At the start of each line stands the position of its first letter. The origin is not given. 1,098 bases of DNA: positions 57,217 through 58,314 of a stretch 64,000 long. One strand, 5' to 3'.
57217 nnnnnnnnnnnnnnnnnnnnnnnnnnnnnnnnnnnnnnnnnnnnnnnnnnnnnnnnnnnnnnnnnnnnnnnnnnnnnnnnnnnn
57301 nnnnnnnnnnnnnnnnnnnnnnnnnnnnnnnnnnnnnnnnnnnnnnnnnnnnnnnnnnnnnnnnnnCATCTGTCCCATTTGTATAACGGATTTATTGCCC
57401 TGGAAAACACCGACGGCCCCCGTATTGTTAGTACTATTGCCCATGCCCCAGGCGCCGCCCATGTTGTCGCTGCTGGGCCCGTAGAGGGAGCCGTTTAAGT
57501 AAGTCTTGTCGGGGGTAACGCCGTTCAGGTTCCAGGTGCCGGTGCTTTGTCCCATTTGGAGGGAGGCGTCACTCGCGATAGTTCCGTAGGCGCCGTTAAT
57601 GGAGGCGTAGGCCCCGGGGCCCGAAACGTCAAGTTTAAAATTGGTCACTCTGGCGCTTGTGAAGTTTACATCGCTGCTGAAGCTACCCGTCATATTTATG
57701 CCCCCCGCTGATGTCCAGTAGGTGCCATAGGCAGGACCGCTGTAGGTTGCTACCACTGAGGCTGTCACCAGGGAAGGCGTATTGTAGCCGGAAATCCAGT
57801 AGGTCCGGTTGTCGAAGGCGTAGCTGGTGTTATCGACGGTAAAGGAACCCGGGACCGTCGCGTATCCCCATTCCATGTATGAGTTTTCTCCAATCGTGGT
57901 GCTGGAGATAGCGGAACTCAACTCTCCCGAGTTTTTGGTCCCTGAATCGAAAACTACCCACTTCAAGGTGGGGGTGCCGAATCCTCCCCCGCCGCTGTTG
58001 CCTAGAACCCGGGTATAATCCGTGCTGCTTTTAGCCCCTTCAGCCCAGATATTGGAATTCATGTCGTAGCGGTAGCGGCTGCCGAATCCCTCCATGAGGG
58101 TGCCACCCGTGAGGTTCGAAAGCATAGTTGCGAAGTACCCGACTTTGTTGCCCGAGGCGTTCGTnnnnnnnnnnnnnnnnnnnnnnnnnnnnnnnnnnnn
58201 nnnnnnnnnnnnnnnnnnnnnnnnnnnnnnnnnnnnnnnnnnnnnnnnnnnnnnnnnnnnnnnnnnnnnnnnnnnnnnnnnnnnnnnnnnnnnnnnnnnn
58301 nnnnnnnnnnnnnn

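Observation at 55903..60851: Slam-like translocon, TbpB-like cargo and Skp chaperone in one operon of an anaerobic Desulfobacterota-type genome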

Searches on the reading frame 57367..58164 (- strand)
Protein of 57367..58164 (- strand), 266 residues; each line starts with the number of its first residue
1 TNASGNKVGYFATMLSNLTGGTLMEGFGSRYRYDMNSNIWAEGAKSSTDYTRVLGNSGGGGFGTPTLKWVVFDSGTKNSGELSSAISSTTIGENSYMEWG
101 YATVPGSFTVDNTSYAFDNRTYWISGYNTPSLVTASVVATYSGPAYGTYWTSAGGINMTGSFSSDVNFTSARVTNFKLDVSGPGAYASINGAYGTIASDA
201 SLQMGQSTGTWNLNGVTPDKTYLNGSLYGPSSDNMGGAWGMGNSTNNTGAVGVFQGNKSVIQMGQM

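Call 41: search_protein_families(library=pfam, proteins=[window:57367-58164:-], max_evalue=10)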
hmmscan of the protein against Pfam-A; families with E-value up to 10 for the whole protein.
window:57367-58164:- (266 aa): 1 family
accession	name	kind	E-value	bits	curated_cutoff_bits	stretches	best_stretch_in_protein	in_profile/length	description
PF01298.24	TbpB_B_D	-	0.016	16.2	26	1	203-258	86-126/126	C-lobe and N-lobe beta barrels of Tf-binding protein B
